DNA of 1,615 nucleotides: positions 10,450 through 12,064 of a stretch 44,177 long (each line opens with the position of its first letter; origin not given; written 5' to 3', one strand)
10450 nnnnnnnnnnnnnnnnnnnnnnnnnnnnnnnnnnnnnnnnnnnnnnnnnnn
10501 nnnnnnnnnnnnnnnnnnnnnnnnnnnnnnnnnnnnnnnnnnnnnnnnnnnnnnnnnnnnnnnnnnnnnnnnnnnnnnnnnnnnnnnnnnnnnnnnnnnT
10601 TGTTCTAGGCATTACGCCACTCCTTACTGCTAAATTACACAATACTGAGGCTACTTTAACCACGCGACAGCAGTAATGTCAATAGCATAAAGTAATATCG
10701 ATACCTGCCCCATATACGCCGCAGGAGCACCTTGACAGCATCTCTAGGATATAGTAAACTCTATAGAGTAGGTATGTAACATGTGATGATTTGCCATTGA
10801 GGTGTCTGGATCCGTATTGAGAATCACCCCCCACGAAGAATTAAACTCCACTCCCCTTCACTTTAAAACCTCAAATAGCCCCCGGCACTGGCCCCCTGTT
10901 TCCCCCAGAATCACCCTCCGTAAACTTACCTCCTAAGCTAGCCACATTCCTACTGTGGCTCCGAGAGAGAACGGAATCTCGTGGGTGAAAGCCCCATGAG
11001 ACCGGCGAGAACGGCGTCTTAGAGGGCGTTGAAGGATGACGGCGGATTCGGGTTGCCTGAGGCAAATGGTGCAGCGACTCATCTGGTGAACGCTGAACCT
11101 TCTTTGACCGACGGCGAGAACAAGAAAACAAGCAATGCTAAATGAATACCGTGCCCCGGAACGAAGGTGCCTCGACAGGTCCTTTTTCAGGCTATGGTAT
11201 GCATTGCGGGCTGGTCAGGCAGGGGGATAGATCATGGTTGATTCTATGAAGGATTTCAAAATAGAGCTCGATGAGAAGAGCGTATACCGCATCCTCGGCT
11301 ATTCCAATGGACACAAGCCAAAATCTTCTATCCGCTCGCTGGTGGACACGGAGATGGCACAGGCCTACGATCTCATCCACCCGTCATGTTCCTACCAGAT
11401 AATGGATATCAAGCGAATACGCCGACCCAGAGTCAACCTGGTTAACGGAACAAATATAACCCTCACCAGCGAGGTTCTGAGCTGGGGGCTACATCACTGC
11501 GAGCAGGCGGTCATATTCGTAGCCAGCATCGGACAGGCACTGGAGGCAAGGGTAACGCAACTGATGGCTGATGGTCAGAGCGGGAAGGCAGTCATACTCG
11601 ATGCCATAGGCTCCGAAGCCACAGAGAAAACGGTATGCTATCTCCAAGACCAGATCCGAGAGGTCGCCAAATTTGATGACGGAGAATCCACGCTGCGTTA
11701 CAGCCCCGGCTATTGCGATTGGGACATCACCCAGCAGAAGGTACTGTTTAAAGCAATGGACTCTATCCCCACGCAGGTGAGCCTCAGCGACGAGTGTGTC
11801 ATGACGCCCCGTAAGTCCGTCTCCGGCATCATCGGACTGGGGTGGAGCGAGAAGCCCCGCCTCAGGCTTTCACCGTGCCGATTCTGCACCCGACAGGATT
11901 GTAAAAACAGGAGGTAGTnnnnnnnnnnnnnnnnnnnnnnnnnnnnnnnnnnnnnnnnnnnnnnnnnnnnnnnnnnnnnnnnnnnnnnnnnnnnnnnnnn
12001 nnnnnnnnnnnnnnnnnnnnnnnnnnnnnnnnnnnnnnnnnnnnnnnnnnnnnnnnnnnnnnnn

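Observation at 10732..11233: About 470-nt 5' leader containing a stand-alone group IIC intron domain-I-like RNA ahead of the methyltransferase operon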

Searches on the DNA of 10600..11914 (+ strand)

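Call 4: search_rna_families(source=window, start=10600, end=11300, threshold=evalue, max_evalue=10, show_alignments=5)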
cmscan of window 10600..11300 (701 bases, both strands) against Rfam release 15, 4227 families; matches with E-value up to 10: 3.
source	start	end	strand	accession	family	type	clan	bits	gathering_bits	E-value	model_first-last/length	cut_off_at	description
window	10839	10964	-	RF02204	WT1-AS_2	Gene; lncRNA;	-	14.6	45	2.5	1-137/137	no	WT1 antisense RNA conserved region 2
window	10930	11026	-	RF02166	PVT1_3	Gene; lncRNA;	-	13.5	45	0.57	1-95/95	no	Pvt1 oncogene conserved region 3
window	10751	10774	+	RF02914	DUF805b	Cis-reg;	CL00115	12.4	35.6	1.8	1-35/35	no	DUF805b RNA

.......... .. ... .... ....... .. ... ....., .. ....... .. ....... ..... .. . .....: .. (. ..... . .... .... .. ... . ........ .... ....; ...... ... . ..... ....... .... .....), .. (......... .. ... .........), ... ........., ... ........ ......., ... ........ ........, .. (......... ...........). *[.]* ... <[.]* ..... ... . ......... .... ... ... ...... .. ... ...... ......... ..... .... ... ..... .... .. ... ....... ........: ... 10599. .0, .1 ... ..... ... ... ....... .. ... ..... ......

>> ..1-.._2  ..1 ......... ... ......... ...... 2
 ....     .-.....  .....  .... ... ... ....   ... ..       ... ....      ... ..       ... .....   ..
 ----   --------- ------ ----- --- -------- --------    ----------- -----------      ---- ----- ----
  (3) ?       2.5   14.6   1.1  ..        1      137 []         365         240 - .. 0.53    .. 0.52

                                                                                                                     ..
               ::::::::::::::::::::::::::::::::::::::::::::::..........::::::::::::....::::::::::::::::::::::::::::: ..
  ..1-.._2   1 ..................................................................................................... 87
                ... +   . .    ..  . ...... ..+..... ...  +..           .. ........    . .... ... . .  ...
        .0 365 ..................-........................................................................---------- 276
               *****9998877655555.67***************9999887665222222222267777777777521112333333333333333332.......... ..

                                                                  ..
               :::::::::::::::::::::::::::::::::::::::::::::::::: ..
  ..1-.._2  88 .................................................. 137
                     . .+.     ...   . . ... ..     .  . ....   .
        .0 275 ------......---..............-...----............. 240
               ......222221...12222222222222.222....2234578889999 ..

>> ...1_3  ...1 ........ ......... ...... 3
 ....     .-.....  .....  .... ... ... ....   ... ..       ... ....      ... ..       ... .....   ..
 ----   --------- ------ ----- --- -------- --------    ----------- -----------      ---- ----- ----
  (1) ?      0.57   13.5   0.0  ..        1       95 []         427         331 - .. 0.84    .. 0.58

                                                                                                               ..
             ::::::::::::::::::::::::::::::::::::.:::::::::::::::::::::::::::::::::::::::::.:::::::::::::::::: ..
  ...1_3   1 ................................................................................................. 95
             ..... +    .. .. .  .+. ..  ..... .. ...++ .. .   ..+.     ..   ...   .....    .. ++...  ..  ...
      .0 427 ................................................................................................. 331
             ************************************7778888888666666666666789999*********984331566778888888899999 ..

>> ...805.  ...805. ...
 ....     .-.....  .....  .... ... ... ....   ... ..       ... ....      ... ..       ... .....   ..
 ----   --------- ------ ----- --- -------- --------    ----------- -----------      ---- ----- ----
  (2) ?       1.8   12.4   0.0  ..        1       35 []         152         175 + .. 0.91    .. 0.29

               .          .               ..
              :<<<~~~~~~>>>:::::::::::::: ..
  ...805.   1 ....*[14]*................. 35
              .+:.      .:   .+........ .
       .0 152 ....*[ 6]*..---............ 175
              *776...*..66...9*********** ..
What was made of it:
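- Checked: The listed motifs do not amount to a group IIC domain I. No Rfam group II model matches at E<=10 (call 4).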

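Call 57: build_rna_model(alignment_id=A5, structure=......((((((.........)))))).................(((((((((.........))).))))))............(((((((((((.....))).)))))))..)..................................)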
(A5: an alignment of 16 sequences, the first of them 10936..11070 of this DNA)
Model R1 built from alignment A5 (16 sequences, 148 columns); structure: as given.
model positions 127; base pairs 26; branch points 2; effective number of sequences 3.25; information 0.59 bits per position. Calibrated on 0.2 Mb of random sequence (short: E-values are rough).
structure used (alignment columns):
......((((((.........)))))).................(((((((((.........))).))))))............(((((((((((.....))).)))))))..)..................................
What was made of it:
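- The alignment holds 21 sequences but an effective number of only 3.25 (call 57).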

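Call 58: search_with_rna_model(model_id=R1, sources=[window, L001, L002, L003, L004, L005, L006, L007, L008, L009, L010, L011, L012, L013, L014, L015, L016, L017, L018, L019, L020, L021, L022, L023, L024, L025, L029, L030, L031, L032, L033, L034, L036, L037, L039, L040, L041, L042, L043, L044, L046, L047, L048, L049, L050, L051, L052, L053, L054, L055], max_evalue=1, make_alignment=true)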
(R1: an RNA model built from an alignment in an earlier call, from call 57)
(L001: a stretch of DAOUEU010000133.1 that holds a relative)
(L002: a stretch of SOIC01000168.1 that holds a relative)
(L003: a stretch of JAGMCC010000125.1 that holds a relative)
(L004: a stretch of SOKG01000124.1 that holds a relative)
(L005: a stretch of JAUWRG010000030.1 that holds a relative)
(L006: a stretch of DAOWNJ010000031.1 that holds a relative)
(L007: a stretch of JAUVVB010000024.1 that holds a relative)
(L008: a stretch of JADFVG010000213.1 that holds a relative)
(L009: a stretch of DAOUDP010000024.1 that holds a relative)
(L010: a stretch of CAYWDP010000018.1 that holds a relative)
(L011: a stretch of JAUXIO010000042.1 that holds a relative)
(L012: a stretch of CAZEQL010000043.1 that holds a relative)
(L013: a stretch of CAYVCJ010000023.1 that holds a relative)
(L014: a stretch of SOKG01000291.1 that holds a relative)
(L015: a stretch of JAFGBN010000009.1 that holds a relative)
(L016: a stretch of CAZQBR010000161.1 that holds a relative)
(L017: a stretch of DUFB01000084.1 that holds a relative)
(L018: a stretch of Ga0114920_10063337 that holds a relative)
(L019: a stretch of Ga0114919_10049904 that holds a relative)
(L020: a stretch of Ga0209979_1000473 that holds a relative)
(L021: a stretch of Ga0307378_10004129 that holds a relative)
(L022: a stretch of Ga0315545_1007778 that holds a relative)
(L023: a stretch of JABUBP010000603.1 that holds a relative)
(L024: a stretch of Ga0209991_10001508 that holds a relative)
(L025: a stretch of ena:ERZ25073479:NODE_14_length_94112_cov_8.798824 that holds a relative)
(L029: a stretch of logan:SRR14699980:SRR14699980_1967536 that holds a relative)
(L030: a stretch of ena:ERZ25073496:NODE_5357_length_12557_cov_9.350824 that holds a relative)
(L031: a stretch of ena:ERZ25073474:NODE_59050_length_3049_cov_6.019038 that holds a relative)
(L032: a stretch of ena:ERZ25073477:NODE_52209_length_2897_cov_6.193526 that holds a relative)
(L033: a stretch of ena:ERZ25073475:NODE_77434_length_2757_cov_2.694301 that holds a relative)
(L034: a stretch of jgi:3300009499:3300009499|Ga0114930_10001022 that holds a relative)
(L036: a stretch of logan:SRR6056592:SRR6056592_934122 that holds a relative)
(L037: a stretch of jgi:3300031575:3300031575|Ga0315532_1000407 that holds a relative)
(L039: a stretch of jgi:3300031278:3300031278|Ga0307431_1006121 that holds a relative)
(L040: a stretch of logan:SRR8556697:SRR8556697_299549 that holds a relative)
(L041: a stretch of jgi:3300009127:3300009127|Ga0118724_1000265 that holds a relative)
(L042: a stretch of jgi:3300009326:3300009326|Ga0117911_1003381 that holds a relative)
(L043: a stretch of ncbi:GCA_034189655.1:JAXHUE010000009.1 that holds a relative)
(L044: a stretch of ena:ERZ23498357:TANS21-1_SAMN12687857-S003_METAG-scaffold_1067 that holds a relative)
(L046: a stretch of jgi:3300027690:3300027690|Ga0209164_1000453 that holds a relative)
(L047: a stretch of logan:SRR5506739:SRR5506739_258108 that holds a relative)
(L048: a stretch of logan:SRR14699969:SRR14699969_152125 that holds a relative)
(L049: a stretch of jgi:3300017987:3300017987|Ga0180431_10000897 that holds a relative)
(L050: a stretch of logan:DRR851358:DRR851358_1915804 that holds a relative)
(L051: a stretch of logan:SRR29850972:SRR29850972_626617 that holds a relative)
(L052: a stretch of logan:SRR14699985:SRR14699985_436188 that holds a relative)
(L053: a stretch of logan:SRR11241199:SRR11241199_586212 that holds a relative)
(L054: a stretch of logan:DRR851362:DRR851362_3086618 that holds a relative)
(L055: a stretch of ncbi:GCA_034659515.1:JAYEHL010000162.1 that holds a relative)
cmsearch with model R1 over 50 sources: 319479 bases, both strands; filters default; matches with E-value up to 1: 35.
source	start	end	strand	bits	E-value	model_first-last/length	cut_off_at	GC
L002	2764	2890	+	150.1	2e-45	1-127/127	no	0.57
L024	62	188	-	148.6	5.8e-45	1-127/127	no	0.57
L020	559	685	+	146.5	2.7e-44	1-127/127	no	0.57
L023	7542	7668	-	145.1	7.5e-44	1-127/127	no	0.56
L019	1462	1588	-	143.9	1.9e-43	1-127/127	no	0.57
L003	756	882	+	140.8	1.8e-42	1-127/127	no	0.57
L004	1204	1328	+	116.1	1.3e-34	1-127/127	no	0.58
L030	2701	2828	+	115.2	2.5e-34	1-127/127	no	0.55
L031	1875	2002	+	115.2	2.5e-34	1-127/127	no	0.55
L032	1723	1850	+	115.2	2.5e-34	1-127/127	no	0.55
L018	922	1046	+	111.9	3e-33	1-127/127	no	0.57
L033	1100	1227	+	111.3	4.4e-33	1-127/127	no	0.55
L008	1265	1390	+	111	5.6e-33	1-127/127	no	0.56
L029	2707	2837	+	108.8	2.8e-32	1-127/127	no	0.56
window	10936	11069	+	106.1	2.1e-31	1-127/127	no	0.58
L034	1767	1892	+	104.9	4.9e-31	1-127/127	no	0.54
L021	350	477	-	101.2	7.6e-30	1-127/127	no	0.55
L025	2702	2837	+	93.8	1.7e-27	1-127/127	no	0.6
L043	3080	3204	+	84.6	1.5e-24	1-127/127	no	0.57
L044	3081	3205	+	84.6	1.5e-24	1-127/127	no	0.57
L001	2722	2848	+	84.6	1.5e-24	1-127/127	no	0.52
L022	4247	4373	+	84.6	1.5e-24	1-127/127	no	0.52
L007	1357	1482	+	76.7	4.8e-22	1-127/127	no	0.53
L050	1269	1391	+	56.5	1.3e-15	1-127/127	no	0.64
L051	1263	1385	+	56.5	1.3e-15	1-127/127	no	0.64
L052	1263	1385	+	56.5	1.3e-15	1-127/127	no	0.64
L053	1263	1385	+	56.5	1.3e-15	1-127/127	no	0.64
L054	1263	1385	+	56.5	1.3e-15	1-127/127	no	0.64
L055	2721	2839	+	50.2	1.4e-13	1-127/127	no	0.61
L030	2641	2729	-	14.1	0.042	1-127/127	no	0.57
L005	760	879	+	13.7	0.055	1-127/127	no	0.57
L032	1663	1751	-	12.2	0.17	1-127/127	no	0.56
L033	1040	1128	-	12.2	0.17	1-127/127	no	0.56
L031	1815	1903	-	12.1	0.18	1-127/127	no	0.55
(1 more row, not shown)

Alignment A6: 35 matches aligned to the model, 166 columns, each read 5' to 3' on its own strand. Consensus structure (alignment columns), stored with it:
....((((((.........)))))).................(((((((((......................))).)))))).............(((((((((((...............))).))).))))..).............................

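Call 62: search_rna_families(sources=[L002, L004, L030, L037, L043, L050, L055, L007, L001], threshold=evalue, max_evalue=1)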
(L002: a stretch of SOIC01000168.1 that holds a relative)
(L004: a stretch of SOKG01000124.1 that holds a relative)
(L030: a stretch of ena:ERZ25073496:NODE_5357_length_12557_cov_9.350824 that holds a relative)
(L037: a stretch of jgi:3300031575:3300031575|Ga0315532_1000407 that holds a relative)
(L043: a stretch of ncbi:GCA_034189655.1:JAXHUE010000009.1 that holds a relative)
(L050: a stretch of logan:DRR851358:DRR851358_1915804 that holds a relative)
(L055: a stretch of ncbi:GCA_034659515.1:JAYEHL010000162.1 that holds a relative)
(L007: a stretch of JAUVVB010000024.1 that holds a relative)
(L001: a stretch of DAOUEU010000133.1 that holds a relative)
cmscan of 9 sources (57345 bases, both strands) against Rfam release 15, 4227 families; matches with E-value up to 1: 9.
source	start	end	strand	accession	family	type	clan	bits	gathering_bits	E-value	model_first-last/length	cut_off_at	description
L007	4637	4736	+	RF02510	PYLIS_3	Cis-reg;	-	50.7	38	1.7e-07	1-100/100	no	Pyrrolysine insertion sequence mttB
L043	5138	5237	+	RF02510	PYLIS_3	Cis-reg;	-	48.7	38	5.4e-07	1-100/100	no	Pyrrolysine insertion sequence mttB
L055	4643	4742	+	RF02510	PYLIS_3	Cis-reg;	-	44.9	38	4.8e-06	1-100/100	no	Pyrrolysine insertion sequence mttB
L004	4538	4637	+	RF02510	PYLIS_3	Cis-reg;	-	44.4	38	6.2e-06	1-100/100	no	Pyrrolysine insertion sequence mttB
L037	5146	5245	+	RF02510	PYLIS_3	Cis-reg;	-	42.3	38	2.1e-05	1-100/100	no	Pyrrolysine insertion sequence mttB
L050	3097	3196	+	RF02510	PYLIS_3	Cis-reg;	-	41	38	4.4e-05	1-100/100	no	Pyrrolysine insertion sequence mttB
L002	4634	4733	+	RF02510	PYLIS_3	Cis-reg;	-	40.9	38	4.6e-05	1-100/100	no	Pyrrolysine insertion sequence mttB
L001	4643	4742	+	RF02510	PYLIS_3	Cis-reg;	-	39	38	0.00014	1-100/100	no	Pyrrolysine insertion sequence mttB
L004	4223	4286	+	RF01129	sR44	Gene; snRNA; snoRNA; CD-box;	-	21.1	45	0.68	1-55/55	no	Small nucleolar RNA sR44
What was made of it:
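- On Cobalamin riboswitch: No match at E<=10 in the leader or at E<=1 in 9 homologous loci (calls 4, 62).
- Closest known: Riboswitch leaders that act through Rho-dependent termination. Different: No sequence or structural similarity, and no Rfam match (calls 4, 62).
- Closest known: Cobalamin riboswitch. Different: No cmscan match at E<=10 (call 4) or in 9 homologous loci at E<=1 (call 62).
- cmscan with permissive filters at E<=10 on 701 nt, and at E<=1 on 9 divergent homologous leaders, gives no match to any riboswitch family (calls 4, 62).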

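Call 67: search_with_rna_model(model_id=R1, sources=[window, L001, L002, L003, L004, L007, L008, L018, L019, L020, L021, L023, L024, L025, L029, L030, L033, L034, L043, L050, L055], max_evalue=0.00001, make_alignment=true)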
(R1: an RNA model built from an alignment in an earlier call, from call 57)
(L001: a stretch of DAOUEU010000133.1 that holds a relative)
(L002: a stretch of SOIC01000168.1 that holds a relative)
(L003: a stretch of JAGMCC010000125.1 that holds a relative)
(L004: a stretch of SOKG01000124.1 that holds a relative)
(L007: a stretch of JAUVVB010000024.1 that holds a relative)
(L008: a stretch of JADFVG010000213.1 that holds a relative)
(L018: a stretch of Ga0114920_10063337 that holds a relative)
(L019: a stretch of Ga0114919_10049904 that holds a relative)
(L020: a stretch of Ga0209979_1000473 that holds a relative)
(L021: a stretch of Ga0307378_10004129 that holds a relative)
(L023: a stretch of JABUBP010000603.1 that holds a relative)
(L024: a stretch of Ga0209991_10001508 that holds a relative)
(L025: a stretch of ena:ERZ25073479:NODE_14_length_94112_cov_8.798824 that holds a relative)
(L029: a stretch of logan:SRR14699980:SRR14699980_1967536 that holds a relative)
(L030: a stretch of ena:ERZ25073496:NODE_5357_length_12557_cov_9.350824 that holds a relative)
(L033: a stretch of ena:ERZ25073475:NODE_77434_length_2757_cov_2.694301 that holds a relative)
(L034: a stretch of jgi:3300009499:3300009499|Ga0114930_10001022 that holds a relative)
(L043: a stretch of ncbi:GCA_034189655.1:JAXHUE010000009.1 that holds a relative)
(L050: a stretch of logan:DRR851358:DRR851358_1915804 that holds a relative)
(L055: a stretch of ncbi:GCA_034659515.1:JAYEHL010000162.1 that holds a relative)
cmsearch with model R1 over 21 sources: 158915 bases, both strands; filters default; matches with E-value up to 0.00001: 21.
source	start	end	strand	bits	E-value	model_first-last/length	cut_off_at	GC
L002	2764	2890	+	150.1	1e-45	1-127/127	no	0.57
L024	62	188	-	148.6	2.9e-45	1-127/127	no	0.57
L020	559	685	+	146.5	1.3e-44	1-127/127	no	0.57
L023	7542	7668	-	145.1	3.7e-44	1-127/127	no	0.56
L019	1462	1588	-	143.9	9.4e-44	1-127/127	no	0.57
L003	756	882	+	140.8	9.1e-43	1-127/127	no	0.57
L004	1204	1328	+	116.1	6.5e-35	1-127/127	no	0.58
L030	2701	2828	+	115.2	1.2e-34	1-127/127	no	0.55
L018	922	1046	+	111.9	1.5e-33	1-127/127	no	0.57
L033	1100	1227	+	111.3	2.2e-33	1-127/127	no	0.55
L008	1265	1390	+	111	2.8e-33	1-127/127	no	0.56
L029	2707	2837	+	108.8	1.4e-32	1-127/127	no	0.56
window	10936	11069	+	106.1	1e-31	1-127/127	no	0.58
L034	1767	1892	+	104.9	2.4e-31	1-127/127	no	0.54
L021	350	477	-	101.2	3.8e-30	1-127/127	no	0.55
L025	2702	2837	+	93.8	8.4e-28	1-127/127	no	0.6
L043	3080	3204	+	84.6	7.3e-25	1-127/127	no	0.57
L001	2722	2848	+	84.6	7.4e-25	1-127/127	no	0.52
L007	1357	1482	+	76.7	2.4e-22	1-127/127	no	0.53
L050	1269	1391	+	56.5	6.5e-16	1-127/127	no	0.64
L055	2721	2839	+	50.2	6.8e-14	1-127/127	no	0.61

Alignment A7: 21 matches aligned to the model, 142 columns, each read 5' to 3' on its own strand. Consensus structure (alignment columns), stored with it:
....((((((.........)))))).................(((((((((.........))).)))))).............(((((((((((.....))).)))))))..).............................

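Call 81: search_with_rna_model(model_id=R1, sources=[L009, L010, L011, L012, L013, L014, L015, L016, L017, L037, L046, L048, L005, L006, L041], filters=off, max_evalue=1)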
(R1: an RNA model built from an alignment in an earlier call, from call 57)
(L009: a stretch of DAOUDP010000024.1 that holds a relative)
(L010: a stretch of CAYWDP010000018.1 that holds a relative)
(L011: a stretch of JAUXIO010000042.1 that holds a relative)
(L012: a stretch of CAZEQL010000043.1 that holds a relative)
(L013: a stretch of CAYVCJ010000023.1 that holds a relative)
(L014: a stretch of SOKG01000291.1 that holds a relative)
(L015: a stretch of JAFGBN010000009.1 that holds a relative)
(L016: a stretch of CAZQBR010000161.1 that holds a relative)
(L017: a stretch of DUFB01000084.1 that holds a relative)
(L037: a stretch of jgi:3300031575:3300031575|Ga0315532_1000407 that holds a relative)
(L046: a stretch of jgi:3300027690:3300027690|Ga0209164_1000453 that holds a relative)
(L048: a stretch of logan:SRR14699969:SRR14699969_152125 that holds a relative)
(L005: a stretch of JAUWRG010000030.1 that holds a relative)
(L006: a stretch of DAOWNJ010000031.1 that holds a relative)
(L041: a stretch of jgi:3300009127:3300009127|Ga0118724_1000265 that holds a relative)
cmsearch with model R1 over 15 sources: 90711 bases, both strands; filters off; matches with E-value up to 1: 3.
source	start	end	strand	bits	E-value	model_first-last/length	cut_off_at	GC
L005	760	879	+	13.7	0.016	1-127/127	no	0.57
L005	2252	2405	-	10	0.23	1-127/127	no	0.51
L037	3286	3404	+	8.6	0.67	1-127/127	no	0.53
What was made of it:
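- Tried and rejected: L005 and L037 give only marginal syntenic matches (call 81).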

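Call 82: search_with_rna_model(model_id=R1, source=window, filters=off, max_evalue=1)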
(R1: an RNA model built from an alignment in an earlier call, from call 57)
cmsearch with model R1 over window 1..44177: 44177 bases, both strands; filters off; matches with E-value up to 1: 5.
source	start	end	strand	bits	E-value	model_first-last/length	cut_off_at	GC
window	10936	11069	+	106.1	2.9e-32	1-127/127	no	0.58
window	43038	43152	+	9.9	0.13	1-127/127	no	0.65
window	17213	17248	-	8.3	0.4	1-127/127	no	0.5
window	16390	16417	+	7.2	0.89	1-127/127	no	0.46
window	10940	10960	-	7.2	0.89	5-25/127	no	0.52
